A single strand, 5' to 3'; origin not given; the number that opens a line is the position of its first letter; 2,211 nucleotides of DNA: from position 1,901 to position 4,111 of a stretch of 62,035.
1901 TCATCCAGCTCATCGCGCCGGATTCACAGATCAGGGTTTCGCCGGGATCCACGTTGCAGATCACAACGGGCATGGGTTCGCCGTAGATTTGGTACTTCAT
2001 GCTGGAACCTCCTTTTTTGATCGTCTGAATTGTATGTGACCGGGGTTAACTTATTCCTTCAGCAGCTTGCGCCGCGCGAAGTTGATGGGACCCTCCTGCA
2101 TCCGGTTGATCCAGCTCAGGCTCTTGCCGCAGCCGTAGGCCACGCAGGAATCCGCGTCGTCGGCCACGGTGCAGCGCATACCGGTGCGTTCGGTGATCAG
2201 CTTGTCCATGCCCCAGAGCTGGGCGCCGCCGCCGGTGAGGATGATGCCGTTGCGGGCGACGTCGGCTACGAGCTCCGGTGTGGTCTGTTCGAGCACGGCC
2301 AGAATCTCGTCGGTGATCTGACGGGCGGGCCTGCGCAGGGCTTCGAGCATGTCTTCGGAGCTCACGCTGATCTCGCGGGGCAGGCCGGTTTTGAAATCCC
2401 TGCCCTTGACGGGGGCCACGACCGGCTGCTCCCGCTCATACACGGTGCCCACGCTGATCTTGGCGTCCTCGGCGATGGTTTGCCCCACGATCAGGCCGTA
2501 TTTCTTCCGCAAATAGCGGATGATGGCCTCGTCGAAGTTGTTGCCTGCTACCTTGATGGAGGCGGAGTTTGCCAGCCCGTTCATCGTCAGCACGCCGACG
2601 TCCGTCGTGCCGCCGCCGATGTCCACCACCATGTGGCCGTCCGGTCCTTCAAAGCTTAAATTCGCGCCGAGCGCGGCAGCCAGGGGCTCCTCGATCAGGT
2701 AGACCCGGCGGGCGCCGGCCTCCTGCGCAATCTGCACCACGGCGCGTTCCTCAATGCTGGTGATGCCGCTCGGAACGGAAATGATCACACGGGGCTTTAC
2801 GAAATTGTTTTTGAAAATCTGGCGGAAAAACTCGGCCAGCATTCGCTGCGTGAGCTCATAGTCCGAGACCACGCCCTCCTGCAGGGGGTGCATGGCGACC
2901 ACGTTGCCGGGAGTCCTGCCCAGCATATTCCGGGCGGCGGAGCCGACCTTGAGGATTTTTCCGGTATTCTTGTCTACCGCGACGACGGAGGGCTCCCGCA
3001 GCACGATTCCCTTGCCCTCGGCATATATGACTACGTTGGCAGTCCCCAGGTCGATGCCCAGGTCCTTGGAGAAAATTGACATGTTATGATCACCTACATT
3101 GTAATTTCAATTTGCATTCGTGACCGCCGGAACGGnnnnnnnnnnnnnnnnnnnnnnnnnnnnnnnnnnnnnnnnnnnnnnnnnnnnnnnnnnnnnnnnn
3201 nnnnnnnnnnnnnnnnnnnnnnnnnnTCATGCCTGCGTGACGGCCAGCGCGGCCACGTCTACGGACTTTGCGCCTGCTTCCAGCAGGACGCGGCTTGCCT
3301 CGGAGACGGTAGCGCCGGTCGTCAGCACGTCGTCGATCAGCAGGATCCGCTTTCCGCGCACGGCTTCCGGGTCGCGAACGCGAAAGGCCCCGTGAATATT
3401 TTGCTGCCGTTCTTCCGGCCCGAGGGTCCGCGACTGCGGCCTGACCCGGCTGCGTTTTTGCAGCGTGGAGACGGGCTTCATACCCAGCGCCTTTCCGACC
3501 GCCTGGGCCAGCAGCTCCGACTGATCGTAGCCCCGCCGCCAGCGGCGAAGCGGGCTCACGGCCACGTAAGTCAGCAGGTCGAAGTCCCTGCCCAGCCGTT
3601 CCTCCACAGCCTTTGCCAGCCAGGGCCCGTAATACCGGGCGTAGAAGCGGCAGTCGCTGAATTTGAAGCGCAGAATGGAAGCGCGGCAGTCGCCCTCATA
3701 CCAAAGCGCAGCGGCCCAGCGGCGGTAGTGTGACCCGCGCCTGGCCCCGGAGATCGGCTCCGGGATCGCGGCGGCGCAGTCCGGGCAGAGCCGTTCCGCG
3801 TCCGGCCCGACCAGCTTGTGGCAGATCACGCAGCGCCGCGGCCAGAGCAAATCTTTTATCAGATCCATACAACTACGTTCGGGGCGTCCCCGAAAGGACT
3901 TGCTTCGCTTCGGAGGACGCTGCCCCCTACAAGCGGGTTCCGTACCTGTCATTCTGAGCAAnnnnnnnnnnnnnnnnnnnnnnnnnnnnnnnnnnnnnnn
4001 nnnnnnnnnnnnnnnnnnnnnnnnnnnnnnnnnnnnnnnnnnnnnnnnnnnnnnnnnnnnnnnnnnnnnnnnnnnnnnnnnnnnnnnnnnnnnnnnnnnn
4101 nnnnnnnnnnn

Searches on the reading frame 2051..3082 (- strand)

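Call 29: search_protein_families(library=pfam, proteins=[window:2051-3082:-])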
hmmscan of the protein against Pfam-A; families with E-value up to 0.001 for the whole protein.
window:2051-3082:- (343 aa): 6 families
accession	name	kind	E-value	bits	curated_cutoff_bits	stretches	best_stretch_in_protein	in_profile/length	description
PF06723.19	MreB_Mbl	-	4.4e-125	417.3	27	1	5-329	1-326/327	MreB/Mbl protein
PF00012.26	HSP70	-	4e-11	42.3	20.6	1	98-318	135-368/599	Hsp70 protein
PF14450.12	FtsA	-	6.5e-09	36.7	31.8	1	151-307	1-110/127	Cell division protein FtsA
PF21522.3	MreB-like_C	-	1.5e-07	32.5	27.8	1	152-290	1-117/123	Archaeal actin homologue MreB-like, C-terminal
PF00022.25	Actin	-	1.5e-06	27.5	27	1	20-194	20-190/410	Actin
PF11104.14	PilM_2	-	5e-05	22.8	27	0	279-311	277-309/340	Type IV pilus assembly protein PilM;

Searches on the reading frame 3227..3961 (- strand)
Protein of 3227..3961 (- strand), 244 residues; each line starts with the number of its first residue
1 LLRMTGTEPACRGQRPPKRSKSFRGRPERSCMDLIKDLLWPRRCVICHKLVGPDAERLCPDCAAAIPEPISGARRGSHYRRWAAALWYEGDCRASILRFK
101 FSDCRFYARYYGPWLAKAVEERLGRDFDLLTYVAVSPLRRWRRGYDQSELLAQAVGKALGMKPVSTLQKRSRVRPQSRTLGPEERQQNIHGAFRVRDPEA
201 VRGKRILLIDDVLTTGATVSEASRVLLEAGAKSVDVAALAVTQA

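Call 29: search_protein_families(library=pfam, proteins=[window:3227-3961:-])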
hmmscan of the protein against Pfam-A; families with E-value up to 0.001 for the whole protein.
window:3227-3961:- (244 aa): 2 families
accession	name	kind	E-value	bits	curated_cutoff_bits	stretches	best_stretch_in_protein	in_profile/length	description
PF00156.33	Pribosyltran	-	1e-09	38.3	26.3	1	153-240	45-124/158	Phosphoribosyl transferase domain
PF18912.6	DZR_2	-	6.9e-07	29.4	27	1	37-70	3-34/56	Double zinc ribbon domain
